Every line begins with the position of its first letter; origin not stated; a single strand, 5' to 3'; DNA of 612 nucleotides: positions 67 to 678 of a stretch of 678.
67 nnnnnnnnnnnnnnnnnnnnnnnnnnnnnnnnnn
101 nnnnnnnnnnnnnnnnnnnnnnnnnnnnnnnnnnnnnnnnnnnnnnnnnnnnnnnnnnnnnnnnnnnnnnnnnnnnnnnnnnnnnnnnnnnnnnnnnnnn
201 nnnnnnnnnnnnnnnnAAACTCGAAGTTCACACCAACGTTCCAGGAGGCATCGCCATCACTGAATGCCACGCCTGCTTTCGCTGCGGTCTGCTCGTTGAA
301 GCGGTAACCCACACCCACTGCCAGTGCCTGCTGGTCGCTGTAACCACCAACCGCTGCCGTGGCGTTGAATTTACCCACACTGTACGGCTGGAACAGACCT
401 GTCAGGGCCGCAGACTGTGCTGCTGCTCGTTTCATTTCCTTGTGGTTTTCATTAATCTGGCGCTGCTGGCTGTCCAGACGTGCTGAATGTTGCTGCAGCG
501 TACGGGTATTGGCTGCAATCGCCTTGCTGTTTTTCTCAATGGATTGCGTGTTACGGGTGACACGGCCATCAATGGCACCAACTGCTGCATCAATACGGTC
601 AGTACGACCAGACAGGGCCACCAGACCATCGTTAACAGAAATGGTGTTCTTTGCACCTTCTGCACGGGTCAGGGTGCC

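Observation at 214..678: Trimeric autotransporter adhesin with a YadA/Eib-type membrane anchor, truncated by the window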

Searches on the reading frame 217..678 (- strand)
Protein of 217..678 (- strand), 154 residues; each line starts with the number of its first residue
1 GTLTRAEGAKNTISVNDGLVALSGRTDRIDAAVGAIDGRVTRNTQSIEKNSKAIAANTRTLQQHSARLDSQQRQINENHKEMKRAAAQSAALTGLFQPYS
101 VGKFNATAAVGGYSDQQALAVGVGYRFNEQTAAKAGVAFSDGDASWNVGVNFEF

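Call 6: search_solved_structures(query=window:217-678:-, max_evalue=0.01, show_alignments=3)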
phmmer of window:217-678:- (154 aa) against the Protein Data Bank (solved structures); distinct sequences matched with E-value up to 0.01: 7.
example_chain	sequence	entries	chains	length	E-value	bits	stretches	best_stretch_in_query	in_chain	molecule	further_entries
2xzr_A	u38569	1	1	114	6.6e-28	100.8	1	24-86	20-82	IMMUNOGLOBULIN-BINDING PROTEIN EIBD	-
2xqh_A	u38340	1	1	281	3.7e-26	95.1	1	1-61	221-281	IMMUNOGLOBULIN-BINDING PROTEIN EIBD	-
2lme_A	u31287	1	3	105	2.1e-19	73.2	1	77-153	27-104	Adhesin yadA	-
6tik_C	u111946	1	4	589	4.3e-08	36.6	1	51-114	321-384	Capsid protein,Putative adhesin/invasin,Capsid protein,Factor H-binding protein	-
9gh4_A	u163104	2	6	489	6.2e-05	26.4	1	72-141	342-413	Cell surface protein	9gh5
3q8t_A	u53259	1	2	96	0.0024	21.3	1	37-86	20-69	Beclin-1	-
5hhe_D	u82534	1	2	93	0.0029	21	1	37-86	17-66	Beclin-1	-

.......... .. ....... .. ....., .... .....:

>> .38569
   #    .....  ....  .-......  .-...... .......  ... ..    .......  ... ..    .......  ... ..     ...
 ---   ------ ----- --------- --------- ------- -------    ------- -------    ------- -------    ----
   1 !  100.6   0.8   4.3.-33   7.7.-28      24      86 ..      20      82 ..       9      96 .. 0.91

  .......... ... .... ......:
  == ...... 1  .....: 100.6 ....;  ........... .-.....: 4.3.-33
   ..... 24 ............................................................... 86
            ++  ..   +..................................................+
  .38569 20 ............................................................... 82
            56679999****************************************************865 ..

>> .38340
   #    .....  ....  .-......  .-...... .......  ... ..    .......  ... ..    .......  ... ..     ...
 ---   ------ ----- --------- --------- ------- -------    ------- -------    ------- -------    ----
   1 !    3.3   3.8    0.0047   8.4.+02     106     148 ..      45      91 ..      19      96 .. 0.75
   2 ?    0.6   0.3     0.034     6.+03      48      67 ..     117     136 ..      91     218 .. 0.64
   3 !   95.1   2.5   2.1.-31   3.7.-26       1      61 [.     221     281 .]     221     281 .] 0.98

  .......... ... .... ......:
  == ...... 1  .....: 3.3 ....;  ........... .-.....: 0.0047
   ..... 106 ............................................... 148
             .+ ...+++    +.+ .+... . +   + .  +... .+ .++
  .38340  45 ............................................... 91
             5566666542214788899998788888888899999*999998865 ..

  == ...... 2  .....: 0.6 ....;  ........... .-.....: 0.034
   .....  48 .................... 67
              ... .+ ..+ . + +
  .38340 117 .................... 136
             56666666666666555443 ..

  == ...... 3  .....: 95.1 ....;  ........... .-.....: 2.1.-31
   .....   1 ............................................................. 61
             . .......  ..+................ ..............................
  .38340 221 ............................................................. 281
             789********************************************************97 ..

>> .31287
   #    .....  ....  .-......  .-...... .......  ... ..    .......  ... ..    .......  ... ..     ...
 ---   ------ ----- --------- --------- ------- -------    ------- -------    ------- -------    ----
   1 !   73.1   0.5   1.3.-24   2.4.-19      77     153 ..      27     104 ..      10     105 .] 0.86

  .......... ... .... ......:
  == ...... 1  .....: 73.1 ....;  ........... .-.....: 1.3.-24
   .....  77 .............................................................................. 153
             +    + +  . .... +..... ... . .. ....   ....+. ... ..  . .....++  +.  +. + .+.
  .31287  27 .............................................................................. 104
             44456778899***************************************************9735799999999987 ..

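Call 9: profile_search(protein=window:217-678:-)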
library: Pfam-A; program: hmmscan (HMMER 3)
A. the first sequence (154 residues): domains with independent E <= 10: 7; with E <= 0.001: 1
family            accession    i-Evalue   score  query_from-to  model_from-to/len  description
YadA_anchor       PF03895.21    6.7e-17    61.8      96-154         1-60/60  YadA-like membrane anchor domain
CCDC93_CC         PF09762.14      0.007    15.9      33-93        124-184/429  CCDC93 coiled-coil domain
HrpB7             PF09486.15      0.055    14.3      27-87         82-142/157  Bacterial type III secretion protein (HrpB7)
COG3_N            PF04136.21      0.067    13.6      40-83         23-66/147  Conserved oligomeric Golgi complex subunit 3, N-terminal
DUF4938           PF16292.10      0.077    12.7       6-121        77-193/302  Domain of unknown function (DUF4938)
DUF7310           PF23991.1        0.24    12.4       6-42         26-65/83  Coiled-coil region of unknown function (DUF7310)
DUF1664           PF07889.17        1.2     9.6      42-85         45-88/124  Protein of unknown function (DUF1664)

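Call 28: search_protein_families(proteins=[window:217-678:-], library=ncbifam, max_evalue=0.01)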
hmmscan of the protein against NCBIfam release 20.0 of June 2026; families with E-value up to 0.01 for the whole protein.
window:217-678:- (154 aa): 9 families
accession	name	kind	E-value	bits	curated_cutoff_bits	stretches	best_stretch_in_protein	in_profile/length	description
NF033478.1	YadA_autotrans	exception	4.1e-21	75.5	750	1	52-153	359-458/459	trimeric autotransporter adhesin YadA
NF033870.1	VOMP_auto_Cterm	subfamily_domain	8.3e-06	25.4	500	1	63-152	254-342/347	Vomp family autotransporter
NF033477.2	EmaA_autotrans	exception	2.5e-05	21.8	3000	1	11-140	1955-2083/2100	collagen-binding adhesin autotransporter EmaA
TIGR02168.1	SMC_prok_B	equivalog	0.0027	15.5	567.35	1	24-90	400-466/1181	chromosome segregation protein SMC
NF040984.1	BimA_first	exception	0.0068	15.4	800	0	63-152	426-515/517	trimeric autotransporter actin-nucleating factor BimA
NF047516.1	LA_3659_fam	equivalog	0.0074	15.9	36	1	39-86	97-147/221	LA_3659 family protein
NF047514.1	SpiroCoCo_N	equivalog_domain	0.0074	15.9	75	1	39-86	97-147/221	SpiroCoCo family coiled-coil protein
NF040983.1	BimA_second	exception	0.0095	14.8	600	0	56-152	287-379/381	trimeric autotransporter actin-nucleating factor BimA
NF038350.1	taxis_HmpF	equivalog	0.0097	14.3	200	0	39-90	474-525/553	pilus motility taxis protein HmpF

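Call 84: predict_structure(alignment_id=A3)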
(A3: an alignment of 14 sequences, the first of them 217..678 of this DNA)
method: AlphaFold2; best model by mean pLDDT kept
length: 154 residues; sequences in the alignment: 14
mean_pLDDT: 65.4   pTM: 0.35
mean pLDDT of the five models: 65.4, 63.4, 60.5, 59.5, 58.6
residues with pLDDT >= 90: 49; 70-90: 23; 50-70: 16; < 50: 66
segments of 3 or more residues with pLDDT < 50: 1-3, 92-154
pLDDT, mean of each block of 10 residues (from residue 1): 57 73 86 94 96 96 95 92 70 42 38 40 39 38 40 33
secondary structure, 60 per line:
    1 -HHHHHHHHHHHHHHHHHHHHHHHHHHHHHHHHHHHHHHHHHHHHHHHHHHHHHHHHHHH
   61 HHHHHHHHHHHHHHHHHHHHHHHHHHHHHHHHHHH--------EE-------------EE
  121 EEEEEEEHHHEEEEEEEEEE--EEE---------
elements in order: H2-95 E119-127 E131-140 E143-145
